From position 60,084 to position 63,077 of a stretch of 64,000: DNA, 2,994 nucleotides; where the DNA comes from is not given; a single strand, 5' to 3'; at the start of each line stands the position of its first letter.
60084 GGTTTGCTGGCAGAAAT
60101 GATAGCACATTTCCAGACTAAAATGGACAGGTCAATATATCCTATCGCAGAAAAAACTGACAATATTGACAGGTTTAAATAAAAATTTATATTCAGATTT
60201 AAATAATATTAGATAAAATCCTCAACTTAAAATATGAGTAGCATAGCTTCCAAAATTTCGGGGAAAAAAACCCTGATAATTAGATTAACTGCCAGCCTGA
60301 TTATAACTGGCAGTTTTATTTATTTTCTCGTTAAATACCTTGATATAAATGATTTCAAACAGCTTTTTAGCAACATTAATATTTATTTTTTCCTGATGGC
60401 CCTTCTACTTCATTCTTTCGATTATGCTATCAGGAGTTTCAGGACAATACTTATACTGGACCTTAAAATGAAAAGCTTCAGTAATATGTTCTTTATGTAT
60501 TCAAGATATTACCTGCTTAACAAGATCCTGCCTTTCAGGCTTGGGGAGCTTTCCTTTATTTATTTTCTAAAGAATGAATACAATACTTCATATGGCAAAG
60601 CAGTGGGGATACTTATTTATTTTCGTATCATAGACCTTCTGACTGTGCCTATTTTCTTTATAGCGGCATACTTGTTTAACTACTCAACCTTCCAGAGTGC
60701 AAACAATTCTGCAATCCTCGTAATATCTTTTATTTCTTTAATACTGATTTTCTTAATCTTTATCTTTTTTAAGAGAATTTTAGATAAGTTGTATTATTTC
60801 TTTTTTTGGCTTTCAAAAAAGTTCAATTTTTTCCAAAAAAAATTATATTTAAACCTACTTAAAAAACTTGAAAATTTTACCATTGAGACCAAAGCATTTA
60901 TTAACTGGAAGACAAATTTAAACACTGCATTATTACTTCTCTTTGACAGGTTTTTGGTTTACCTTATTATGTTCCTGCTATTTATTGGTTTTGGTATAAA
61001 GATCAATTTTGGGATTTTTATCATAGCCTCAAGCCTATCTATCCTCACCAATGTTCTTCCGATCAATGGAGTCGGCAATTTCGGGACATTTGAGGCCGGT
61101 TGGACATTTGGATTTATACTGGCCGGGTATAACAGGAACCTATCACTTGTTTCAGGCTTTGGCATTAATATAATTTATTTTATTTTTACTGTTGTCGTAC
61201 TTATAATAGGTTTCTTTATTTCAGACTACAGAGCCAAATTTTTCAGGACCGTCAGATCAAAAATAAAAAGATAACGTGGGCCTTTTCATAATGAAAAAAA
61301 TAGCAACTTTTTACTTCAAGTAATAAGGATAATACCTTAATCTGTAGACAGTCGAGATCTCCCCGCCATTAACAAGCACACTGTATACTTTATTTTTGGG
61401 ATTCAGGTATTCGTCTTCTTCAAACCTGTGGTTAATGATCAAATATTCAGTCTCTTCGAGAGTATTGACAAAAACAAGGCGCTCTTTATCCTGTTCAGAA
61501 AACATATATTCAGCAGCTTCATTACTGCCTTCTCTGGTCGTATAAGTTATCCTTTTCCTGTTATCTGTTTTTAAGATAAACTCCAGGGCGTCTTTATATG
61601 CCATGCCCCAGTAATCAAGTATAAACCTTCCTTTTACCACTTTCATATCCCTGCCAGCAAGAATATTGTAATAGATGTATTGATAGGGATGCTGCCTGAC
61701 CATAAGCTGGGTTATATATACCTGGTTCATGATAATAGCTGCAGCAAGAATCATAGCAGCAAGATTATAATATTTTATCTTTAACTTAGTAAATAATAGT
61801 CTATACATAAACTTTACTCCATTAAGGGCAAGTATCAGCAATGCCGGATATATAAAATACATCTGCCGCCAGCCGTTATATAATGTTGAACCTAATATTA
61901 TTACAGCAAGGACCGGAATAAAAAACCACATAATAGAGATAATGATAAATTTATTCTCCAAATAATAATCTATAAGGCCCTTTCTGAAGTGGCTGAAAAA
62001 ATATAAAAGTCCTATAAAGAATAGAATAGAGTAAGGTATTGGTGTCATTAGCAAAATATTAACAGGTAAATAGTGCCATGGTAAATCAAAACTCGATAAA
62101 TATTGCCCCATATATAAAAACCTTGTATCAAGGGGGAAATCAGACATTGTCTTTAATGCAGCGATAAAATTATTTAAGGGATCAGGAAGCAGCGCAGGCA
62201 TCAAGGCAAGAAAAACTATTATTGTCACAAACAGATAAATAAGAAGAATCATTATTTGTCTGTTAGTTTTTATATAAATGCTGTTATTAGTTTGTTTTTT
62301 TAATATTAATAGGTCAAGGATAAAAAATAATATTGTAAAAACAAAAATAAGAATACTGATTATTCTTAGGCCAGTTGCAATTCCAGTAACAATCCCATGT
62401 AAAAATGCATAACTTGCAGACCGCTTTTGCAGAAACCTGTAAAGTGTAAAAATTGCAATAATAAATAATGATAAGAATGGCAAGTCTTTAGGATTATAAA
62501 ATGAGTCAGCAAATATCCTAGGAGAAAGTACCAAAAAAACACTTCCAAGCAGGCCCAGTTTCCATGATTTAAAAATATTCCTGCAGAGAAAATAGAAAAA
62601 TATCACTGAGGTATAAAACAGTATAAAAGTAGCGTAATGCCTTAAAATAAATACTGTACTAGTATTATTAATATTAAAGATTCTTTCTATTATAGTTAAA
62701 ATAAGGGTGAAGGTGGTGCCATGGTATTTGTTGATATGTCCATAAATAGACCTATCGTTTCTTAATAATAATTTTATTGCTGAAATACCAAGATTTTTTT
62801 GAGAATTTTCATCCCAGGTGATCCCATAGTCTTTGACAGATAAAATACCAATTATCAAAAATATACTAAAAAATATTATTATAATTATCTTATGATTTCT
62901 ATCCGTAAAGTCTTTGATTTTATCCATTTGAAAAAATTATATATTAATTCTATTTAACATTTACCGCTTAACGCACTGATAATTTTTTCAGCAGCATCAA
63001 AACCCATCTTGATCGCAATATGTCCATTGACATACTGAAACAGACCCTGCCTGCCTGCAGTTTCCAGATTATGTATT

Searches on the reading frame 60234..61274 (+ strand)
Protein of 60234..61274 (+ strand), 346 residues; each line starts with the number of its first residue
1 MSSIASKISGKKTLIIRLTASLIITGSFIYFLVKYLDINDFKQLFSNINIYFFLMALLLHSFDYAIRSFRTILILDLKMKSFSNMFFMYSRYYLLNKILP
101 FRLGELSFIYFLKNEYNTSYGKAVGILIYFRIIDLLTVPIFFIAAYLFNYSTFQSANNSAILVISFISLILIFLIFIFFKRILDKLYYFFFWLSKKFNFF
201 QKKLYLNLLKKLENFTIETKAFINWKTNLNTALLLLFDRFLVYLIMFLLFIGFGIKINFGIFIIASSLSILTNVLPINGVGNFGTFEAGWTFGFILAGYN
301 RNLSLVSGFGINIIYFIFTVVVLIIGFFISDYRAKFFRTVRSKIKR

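Call 8: search_protein_families(library=ncbifam, proteins=[window:60234-61274:+], max_evalue=0.1)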
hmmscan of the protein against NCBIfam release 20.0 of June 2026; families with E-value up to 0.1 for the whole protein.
window:60234-61274:+ (346 aa): 1 family
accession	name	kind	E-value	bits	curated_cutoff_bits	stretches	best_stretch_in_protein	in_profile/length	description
TIGR00374.1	TIGR00374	subfamily_domain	6.8e-11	42.1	43.2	1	27-330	6-313/323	flippase-like domain-containing protein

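Call 16: search_protein_families(library=pfam, proteins=[window:60234-61274:+], max_evalue=0.001)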
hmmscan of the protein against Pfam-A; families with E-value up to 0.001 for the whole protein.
window:60234-61274:+ (346 aa): 1 family
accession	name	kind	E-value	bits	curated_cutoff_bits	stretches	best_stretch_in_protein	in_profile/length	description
PF03706.18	LPG_synthase_TM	-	6.4e-29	101.8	33.4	1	20-322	3-301/302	Lysylphosphatidylglycerol synthase TM region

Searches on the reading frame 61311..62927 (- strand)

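Call 4: search_protein_families(library=pfam, proteins=[window:61311-62927:-], max_evalue=0.1)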
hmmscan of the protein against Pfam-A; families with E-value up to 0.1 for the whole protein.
window:61311-62927:- (538 aa): 3 families
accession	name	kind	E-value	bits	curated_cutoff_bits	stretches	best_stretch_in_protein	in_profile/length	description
PF13231.12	PMT_2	-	8.2e-07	29.8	26.1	1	76-205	9-132/160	Dolichyl-phosphate-mannose-protein mannosyltransferase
PF21741.2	DUF6867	-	0.00019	22.3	27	1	329-424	6-102/106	Domain of unknown function (DUF6867)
PF21825.2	crAss001_48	-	0.08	13.3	24.8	0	381-426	13-58/61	crAss001_48 related protein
